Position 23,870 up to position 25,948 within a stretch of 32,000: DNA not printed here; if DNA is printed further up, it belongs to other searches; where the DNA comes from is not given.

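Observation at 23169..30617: APS-reductase-like flavoprotein/ferredoxin pair embedded in a sulfonate-type ABC importer cluster with HEAT-repeat and DUF971 proteins, and no sat, aprM or qmo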

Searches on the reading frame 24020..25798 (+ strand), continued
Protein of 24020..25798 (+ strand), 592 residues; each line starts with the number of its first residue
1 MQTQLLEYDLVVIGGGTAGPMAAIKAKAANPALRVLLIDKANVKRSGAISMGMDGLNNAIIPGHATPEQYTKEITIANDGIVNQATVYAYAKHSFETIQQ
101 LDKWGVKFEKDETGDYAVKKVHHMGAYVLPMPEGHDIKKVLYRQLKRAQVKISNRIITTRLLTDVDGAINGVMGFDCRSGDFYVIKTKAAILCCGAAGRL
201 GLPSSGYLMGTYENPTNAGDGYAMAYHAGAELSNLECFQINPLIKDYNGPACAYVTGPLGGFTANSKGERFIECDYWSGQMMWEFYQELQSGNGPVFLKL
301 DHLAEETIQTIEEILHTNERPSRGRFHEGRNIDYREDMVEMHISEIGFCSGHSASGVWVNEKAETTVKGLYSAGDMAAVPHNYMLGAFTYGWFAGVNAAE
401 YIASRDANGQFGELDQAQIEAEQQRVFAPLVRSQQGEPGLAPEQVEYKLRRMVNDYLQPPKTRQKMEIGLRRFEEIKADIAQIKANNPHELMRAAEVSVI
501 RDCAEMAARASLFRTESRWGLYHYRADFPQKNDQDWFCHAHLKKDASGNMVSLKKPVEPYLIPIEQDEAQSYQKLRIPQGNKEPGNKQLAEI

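Call 48: search_protein_families(library=pfam, proteins=[L073:6043-6930:+, L019:6971-7945:+, L004:4213-6225:+, L040:16024-16956:-, L019:4071-5696:-, L009:44-934:+, L006:1134-2090:+, L069:3218-3745:+, L008:7181-7966:+, L040:6652-8046:-], max_evalue=0.00001)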
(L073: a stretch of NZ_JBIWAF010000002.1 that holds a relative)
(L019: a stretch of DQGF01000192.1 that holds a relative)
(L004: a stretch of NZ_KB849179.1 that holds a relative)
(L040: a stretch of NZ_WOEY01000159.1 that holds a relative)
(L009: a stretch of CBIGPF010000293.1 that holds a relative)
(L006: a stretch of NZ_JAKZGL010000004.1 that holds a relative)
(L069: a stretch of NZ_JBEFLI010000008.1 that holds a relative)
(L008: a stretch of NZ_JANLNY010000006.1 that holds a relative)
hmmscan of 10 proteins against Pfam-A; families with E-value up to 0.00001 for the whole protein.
L073:6043-6930:+ (295 aa): 1 family
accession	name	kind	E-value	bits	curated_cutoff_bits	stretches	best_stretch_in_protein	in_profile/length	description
PF20628.3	Dyp_perox_C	-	2.7e-31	109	20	1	127-282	3-164/166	Dyp-type peroxidase, C-terminal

L019:6971-7945:+ (324 aa): 3 families
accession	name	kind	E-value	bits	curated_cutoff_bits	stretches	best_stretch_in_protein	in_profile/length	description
PF22725.1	GFO_IDH_MocA_C3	-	1e-27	97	27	1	134-257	1-123/124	GFO/IDH/MocA C-terminal domain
PF01408.29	GFO_IDH_MocA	-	1.1e-24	87.9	24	1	6-125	1-119/120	Oxidoreductase family, NAD-binding Rossmann fold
PF02894.22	GFO_IDH_MocA_C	-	5.5e-14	52.9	22.9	1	139-265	2-129/218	Oxidoreductase family, C-terminal alpha/beta domain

L004:4213-6225:+ (670 aa): 4 families
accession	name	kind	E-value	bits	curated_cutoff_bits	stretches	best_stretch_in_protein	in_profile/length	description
PF00266.25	Aminotran_5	-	4.2e-144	480.5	21.5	1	287-656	1-371/371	Aminotransferase class-V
PF00155.27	Aminotran_1_2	-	1e-11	45.1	19.7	1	329-510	42-243/361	Aminotransferase class I and II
PF01041.23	DegT_DnrJ_EryC1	-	1.6e-06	28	19.8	1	338-473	33-156/360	DegT/DnrJ/EryC1/StrS aminotransferase family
PF01212.27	Beta_elim_lyase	-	8.4e-06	25.7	27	0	374-489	70-200/288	Beta-eliminating lyase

L040:16024-16956:- (310 aa): 1 family
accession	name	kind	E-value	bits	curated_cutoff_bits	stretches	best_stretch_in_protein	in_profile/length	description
PF19307.5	SrpI-like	-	8.1e-101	336.7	22.8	1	55-300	8-253/254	Type 2A encapsulin shell protein SrpI-like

L019:4071-5696:- (541 aa): 1 family
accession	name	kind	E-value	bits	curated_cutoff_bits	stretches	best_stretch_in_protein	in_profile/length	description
PF00171.27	Aldedh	-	2.4e-93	313.6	23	1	64-505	19-455/461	Aldehyde dehydrogenase family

L009:44-934:+ (296 aa): 1 family
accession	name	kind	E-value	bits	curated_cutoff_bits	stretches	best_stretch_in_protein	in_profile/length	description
PF02668.22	TauD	-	2.5e-54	185.4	27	1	19-288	4-266/267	Taurine catabolism dioxygenase TauD, TfdA family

L006:1134-2090:+ (318 aa): 1 family
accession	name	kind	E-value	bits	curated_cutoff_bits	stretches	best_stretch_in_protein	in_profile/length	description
PF00132.30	Hexapep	-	3.3e-10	39.7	27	1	261-295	1-35/36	Bacterial transferase hexapeptide (six repeats)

L069:3218-3745:+ (175 aa): 1 family
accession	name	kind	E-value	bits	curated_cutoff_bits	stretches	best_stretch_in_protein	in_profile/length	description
PF00581.25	Rhodanese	-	1.3e-14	54.9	22.2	1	53-151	1-98/102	Rhodanese-like domain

L008:7181-7966:+ (261 aa): 1 family
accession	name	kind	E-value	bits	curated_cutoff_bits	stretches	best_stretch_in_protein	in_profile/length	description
PF03180.19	Lipoprotein_9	-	5.2e-96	320.8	27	1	26-261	1-236/236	NlpA lipoprotein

L040:6652-8046:- (464 aa): 1 family
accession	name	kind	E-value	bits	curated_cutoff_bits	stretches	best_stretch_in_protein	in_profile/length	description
PF00296.26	Bac_luciferase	-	2.1e-43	149.3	27.9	1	43-407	12-311/314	Luciferase-like monooxygenase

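Call 61: find_encoding_contigs(protein=P0142, flank=8000, max_places=2)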
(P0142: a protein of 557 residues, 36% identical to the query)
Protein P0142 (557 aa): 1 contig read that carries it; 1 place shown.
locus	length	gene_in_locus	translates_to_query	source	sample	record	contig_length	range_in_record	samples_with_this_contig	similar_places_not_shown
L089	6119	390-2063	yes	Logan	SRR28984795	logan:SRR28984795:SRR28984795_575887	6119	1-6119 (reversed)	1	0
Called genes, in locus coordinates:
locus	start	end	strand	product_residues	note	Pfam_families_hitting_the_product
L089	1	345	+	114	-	?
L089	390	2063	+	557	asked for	PF00890:FAD_binding_2, PF01266:DAO (faint), PF03486:HI0933_like (faint), PF07992:Pyr_redox_2 (faint), PF02910:Succ_DH_flav_C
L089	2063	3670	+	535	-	PF14691:Fer4_20, PF01262:AlaDh_PNT_C (faint), PF00070:Pyr_redox (faint), PF00890:FAD_binding_2 (faint), PF01266:DAO (weak), PF01494:FAD_binding_3 (weak), PF07992:Pyr_redox_2, PF13450:NAD_binding_8, +5 more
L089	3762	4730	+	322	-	PF03401:TctC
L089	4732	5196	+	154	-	PF07331:TctB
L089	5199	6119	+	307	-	?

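Call 62: find_encoding_contigs(protein=P0141, flank=8000, max_places=2)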
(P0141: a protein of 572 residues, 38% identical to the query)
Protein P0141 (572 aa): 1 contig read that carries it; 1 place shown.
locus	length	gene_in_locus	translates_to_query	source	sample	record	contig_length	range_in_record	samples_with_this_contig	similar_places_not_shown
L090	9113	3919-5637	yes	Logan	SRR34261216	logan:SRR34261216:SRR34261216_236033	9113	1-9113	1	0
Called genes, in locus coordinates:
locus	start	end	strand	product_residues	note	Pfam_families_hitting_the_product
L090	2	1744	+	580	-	?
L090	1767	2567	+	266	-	PF02361:CbiQ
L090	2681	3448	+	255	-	-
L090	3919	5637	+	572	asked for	PF00890:FAD_binding_2, PF01266:DAO (weak), PF03486:HI0933_like (weak), PF07992:Pyr_redox_2 (faint), PF02910:Succ_DH_flav_C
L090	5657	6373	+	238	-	PF01177:Asp_Glu_race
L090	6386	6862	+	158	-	PF13187:Fer4_9 (faint), PF13237:Fer4_10 (faint), PF13247:Fer4_11, PF25160:LdpA_Fe-S-bd (weak), PF12838:Fer4_7 (weak), PF00037:Fer4 (weak), PF12797:Fer4_2 (weak), PF12837:Fer4_6 (weak), +2 more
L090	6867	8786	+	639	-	PF02730:AFOR_N, PF01314:AFOR_C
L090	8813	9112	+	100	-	?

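Call 64: search_dna_similar(query=window:24020-25798:+, collection=plasmids, mode=protein, max_rows=40, max_evalue=1e-30)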
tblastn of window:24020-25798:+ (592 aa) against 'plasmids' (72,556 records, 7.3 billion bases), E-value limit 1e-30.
Records with a match: 61; places in all: 61; records where one place covers at least 80% of the query: 55.
Best place of each record, by identity: 80-90% 7; 60-80% 51; <60% 3.
By first word of the organism name: Paraburkholderia 8; Rhizobium 6; Sinorhizobium 5; Mesorhizobium 5; Acinetobacter 4; Burkholderia 4; Bradyrhizobium 4; Caballeronia 3; Acidithiobacillus 3; Ensifer 3; and 12 more.
By predicted mobility (MOB-suite, as given by PLSDB): non-mobilizable 38; conjugative 15; mobilizable 8.
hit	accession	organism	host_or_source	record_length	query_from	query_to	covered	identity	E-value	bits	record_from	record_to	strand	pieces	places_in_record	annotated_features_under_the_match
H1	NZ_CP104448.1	Acinetobacter baumannii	Homo sapiens,sputum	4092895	1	577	97%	85.1%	0e+0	1025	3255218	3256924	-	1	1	none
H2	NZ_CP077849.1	Acinetobacter baumannii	Homo sapiens,Rectal swab_P28_BU14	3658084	1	577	97%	85.1%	0e+0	1024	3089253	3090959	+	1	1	none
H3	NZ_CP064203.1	Acinetobacter baumannii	Homo sapiens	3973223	1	577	97%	85.1%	0e+0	1024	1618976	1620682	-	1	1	none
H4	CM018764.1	Acinetobacter baumannii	Homo sapiens,cerebrospinal fluid of ...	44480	1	577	97%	85.1%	0e+0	1024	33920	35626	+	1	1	fumarate reductase/succinate dehydrogenase flavoprotein subunit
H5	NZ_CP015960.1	Paraburkholderia caribensis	Mimosa,single cell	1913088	1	584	99%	79.5%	0e+0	976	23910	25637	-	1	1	none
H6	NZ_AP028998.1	Paraburkholderia sp. 22B1P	-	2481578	1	577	97%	80.2%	0e+0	972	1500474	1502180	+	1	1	none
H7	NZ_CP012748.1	Paraburkholderia caribensis MBA4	soil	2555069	1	584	99%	79.1%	0e+0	971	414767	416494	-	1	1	none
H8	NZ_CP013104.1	Paraburkholderia caribensis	-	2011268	1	584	99%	79.1%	0e+0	969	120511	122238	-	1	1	none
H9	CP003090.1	Burkholderia sp. YI23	-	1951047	1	584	99%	79.1%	0e+0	966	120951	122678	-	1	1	putative oxidoreductase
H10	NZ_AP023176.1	Paraburkholderia largidicola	Physopelta gutta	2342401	1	577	97%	80.1%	0e+0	970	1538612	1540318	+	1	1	none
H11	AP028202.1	Paraburkholderia largidicola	Physopelta gutta,midgut,Midgut crypts ...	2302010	1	577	97%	79.9%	0e+0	968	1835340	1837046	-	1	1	fumarate reductase/succinate dehydrogenase flavoprotein subunit | GntR family transcriptional regulator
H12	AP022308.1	Burkholderia sp. SFA1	-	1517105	1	584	99%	78.9%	0e+0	963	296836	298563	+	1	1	fumarate reductase/succinate dehydrogenase flavoprotein subunit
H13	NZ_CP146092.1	Ralstonia sp. RRA.1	-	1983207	1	579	98%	79.4%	0e+0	952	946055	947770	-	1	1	none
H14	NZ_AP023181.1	Paraburkholderia sp. PGU19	Physopelta gutta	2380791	1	584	99%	78.6%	0e+0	963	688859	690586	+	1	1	none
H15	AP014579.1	Burkholderia sp. RPE67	Riptortus pedestris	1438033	1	584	99%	78.6%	0e+0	960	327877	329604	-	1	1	putative oxidoreductase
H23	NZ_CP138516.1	Variovorax paradoxus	Legume root,PacBio whole genome assembly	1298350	1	577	97%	70.8%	0e+0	852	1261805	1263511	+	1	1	none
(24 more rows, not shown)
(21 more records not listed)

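Call 65: get_annotated_region(hit=H23, flank=9000)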
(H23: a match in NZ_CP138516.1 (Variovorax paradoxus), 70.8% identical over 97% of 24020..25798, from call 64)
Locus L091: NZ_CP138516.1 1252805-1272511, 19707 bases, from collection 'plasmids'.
description: Variovorax paradoxus strain 2u118 plasmid unnamed, complete sequence
organism: Variovorax paradoxus (NCBI taxid 34073)
taxonomy: Bacteria; Pseudomonadota; Betaproteobacteria; Burkholderiales; Comamonadaceae; Variovorax; Variovorax paradoxus
host: -; source: Legume root,PacBio whole genome assembly; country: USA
typing (MOB-suite, as given by PLSDB): non-mobilizable
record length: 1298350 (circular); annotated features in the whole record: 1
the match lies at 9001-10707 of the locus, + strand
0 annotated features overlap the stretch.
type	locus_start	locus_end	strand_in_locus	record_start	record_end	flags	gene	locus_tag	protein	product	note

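Call 66: get_annotated_region(hit=H4, flank=12000)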
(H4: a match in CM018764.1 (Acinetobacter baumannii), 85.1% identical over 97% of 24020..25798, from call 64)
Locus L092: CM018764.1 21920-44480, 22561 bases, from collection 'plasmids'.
description: Acinetobacter baumannii strain ABIQM1 plasmid unnamed, complete sequence, whole genome shotgun sequence
organism: Acinetobacter baumannii (NCBI taxid 470)
taxonomy: Bacteria; Pseudomonadota; Gammaproteobacteria; Moraxellales; Moraxellaceae; Acinetobacter; Acinetobacter baumannii
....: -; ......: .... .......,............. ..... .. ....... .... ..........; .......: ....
typing (MOB-suite, as given by PLSDB): non-mobilizable
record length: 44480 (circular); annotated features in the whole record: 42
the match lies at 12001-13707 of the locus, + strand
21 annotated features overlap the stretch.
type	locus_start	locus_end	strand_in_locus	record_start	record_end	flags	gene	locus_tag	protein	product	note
CDS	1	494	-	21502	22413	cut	-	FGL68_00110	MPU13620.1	bestrophin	-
CDS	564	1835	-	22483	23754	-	-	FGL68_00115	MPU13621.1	sigma-54-dependent Fis family transcriptional regulator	-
CDS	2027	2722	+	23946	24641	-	-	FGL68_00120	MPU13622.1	MBL fold metallo-hydrolase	-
CDS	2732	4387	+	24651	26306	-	-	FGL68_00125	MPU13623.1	TIGR01244 family phosphatase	-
CDS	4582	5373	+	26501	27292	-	-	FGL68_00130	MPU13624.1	TSUP family transporter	-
CDS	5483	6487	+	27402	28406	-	-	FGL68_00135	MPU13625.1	homoserine dehydrogenase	-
CDS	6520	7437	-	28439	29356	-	-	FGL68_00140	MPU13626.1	EamA family transporter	-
CDS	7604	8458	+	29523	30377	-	-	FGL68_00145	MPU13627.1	AraC family transcriptional regulator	-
CDS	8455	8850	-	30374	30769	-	-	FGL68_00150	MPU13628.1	transcriptional regulator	-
CDS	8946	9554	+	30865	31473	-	-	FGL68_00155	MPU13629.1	FMN-dependent NADH-azoreductase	-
CDS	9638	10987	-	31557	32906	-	chrA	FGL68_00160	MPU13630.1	chromate efflux transporter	-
CDS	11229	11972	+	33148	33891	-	-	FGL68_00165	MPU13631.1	UTRA domain-containing protein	-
CDS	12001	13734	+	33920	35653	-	-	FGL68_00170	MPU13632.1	fumarate reductase/succinate dehydrogenase flavoprotein subunit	-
CDS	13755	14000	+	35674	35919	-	-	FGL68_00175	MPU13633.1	4Fe-4S dicluster domain-containing protein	-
CDS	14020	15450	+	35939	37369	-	-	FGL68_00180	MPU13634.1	nitrate ABC transporter substrate-binding protein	-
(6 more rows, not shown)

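Call 69: search_dna_similar(query=window:24020-25798:+, collection=plasmids, mode=protein, max_rows=60, max_evalue=1e-12, rows=spread)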
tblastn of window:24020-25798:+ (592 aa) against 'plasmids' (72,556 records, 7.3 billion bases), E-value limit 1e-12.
Records with a match: 106; places in all: 119; records where one place covers at least 80% of the query: 78.
Best place of each record, by identity: 80-90% 7; 60-80% 51; <60% 48.
By first word of the organism name: Paraburkholderia 9; Burkholderia 8; Escherichia 7; Caballeronia 6; Rhizobium 6; Sinorhizobium 6; Bradyrhizobium 5; Mesorhizobium 5; Acinetobacter 4; Klebsiella 4; and 33 more.
By predicted mobility (MOB-suite, as given by PLSDB): non-mobilizable 71; conjugative 19; mobilizable 16.
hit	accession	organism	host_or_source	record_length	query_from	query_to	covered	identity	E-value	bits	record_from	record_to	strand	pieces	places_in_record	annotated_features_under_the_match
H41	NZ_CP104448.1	Acinetobacter baumannii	Homo sapiens,sputum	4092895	1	577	97%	85.1%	0e+0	1025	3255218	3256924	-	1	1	none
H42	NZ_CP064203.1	Acinetobacter baumannii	Homo sapiens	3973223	1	577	97%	85.1%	0e+0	1024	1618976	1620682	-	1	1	none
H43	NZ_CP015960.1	Paraburkholderia caribensis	Mimosa,single cell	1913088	1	584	99%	79.5%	0e+0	976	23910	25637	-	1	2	none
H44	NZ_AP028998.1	Paraburkholderia sp. 22B1P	-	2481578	1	577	97%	80.2%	0e+0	972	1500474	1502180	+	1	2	none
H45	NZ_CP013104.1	Paraburkholderia caribensis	-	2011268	1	584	99%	79.1%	0e+0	969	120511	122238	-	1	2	none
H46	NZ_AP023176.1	Paraburkholderia largidicola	Physopelta gutta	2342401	1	577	97%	80.1%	0e+0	970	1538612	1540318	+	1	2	none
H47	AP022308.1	Burkholderia sp. SFA1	-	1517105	1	584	99%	78.9%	0e+0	963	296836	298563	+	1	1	fumarate reductase/succinate dehydrogenase flavoprotein subunit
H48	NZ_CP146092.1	Ralstonia sp. RRA.1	-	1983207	1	579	98%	79.4%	0e+0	952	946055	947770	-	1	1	none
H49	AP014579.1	Burkholderia sp. RPE67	Riptortus pedestris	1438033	1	584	99%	78.6%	0e+0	960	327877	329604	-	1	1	putative oxidoreductase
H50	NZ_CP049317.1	Caballeronia sp. SBC2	whole organism,soil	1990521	1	577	97%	78.9%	0e+0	939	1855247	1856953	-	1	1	none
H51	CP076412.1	Ralstonia wenshanensis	soil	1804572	1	584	99%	77.6%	0e+0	939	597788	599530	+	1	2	fumarate reductase/succinate dehydrogenase flavoprotein subunit | ferredoxin family protein | GntR family transcriptional regulator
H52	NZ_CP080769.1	Cupriavidus pinatubonensis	genomic assembly,soil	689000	1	586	99%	77.0%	0e+0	942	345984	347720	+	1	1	fumarate reductase/succinate dehydrogenase flavoprotein subunit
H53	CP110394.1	Burkholderia sp. JSH-S8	Tetrastigma hemsleyanum Diels et Gilg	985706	1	577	97%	77.6%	0e+0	941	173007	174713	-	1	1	fumarate reductase/succinate dehydrogenase flavoprotein subunit | GntR family transcriptional regulator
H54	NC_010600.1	Acidithiobacillus caldus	-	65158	9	577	96%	67.0%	0e+0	793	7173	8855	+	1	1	fumarate reductase/succinate dehydrogenase flavoprotein subunit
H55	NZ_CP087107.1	Methylobacterium sp. NMS14P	Coffea arabica,Pure culture,root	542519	2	577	97%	65.5%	0e+0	774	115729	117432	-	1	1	fumarate reductase/succinate dehydrogenase flavoprotein subunit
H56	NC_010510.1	Methylobacterium radiotolerans JCM 2831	-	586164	2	589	99%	63.7%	0e+0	764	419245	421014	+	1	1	fumarate reductase/succinate dehydrogenase flavoprotein subunit | 4Fe-4S dicluster domain-containing protein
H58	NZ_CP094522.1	Bradyrhizobium sp. ISRA437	Arachis hypogaea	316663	9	579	96%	65.2%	0e+0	751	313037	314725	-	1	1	fumarate reductase/succinate dehydrogenase flavoprotein subunit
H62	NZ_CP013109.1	Sinorhizobium americanum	Vachellia farnesiana,cell culture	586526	9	577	96%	64.7%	0e+0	748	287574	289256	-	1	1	fumarate reductase/succinate dehydrogenase flavoprotein subunit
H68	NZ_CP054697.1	Nostoc edaphicum CCNP1411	-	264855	1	564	95%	64.0%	0e+0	735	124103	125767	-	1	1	fumarate reductase/succinate dehydrogenase flavoprotein subunit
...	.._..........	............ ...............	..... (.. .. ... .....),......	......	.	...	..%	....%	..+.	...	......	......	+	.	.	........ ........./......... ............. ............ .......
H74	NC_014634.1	Ilyobacter polytropus DSM 2926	marine mud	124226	9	537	89%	27.6%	5e-49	191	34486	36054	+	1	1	adenylyl-sulfate reductase subunit alpha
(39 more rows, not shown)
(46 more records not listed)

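Call 78: get_annotated_region(hit=H74, flank=6000)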
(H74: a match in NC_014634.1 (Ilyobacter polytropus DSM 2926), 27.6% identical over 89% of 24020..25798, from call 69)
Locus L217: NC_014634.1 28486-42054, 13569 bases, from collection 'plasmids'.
description: Ilyobacter polytropus DSM 2926 plasmid pILYOP02, complete sequence
organism: Ilyobacter polytropus DSM 2926 (NCBI taxid 572544)
taxonomy: Bacteria; Fusobacteriota; Fusobacteriia; Fusobacteriales; Fusobacteriaceae; Ilyobacter; Ilyobacter polytropus; Ilyobacter polytropus DSM 2926
host: -; source: marine mud; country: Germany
typing (MOB-suite, as given by PLSDB): conjugative; replicon rep_cluster_1748; relaxase MOBQ; mating-pair formation MPF_T
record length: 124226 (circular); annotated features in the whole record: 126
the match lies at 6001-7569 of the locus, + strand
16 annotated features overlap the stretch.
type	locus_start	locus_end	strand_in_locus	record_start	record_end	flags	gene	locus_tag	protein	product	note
CDS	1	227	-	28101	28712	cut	-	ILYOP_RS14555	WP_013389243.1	ABC transporter ATP-binding protein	-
CDS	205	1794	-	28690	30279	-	-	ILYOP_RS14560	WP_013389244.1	iron ABC transporter permease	GO:0006826 - iron ion transport [Evidence IEA]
CDS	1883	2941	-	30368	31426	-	-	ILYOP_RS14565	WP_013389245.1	Fe(3+) ABC transporter substrate-binding protein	-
CDS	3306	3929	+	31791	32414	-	-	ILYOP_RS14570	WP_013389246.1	hypothetical protein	-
CDS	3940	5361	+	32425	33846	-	-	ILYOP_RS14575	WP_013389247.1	DASS family sodium-coupled anion symporter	GO:0006820 - monoatomic anion transport [Evidence IEA]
CDS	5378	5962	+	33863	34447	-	cysC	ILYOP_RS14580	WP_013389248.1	adenylyl-sulfate kinase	GO:0006790 - sulfur compound metabolic process [Evidence IEA]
CDS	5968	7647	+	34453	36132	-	-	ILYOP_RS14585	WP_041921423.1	adenylyl-sulfate reductase subunit alpha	-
CDS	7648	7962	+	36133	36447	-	-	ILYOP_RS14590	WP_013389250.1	ferredoxin family protein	-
CDS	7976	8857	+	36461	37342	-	cysD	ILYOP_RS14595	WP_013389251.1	sulfate adenylyltransferase subunit CysD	GO:0070814 - hydrogen sulfide biosynthetic process [Evidence IEA]; GO:0000103 - sulfate assimilation [Evidence IEA]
CDS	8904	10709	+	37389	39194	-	-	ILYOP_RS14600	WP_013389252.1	GTP-binding protein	-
CDS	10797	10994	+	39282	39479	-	-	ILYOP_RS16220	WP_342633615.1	hypothetical protein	-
CDS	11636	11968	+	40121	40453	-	-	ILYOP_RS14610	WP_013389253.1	FMN-binding protein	-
CDS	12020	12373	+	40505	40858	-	-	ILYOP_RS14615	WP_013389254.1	FMN-binding protein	-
CDS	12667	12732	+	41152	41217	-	-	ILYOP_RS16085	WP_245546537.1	hypothetical protein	-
CDS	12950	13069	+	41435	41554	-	-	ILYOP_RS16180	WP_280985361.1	hypothetical protein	-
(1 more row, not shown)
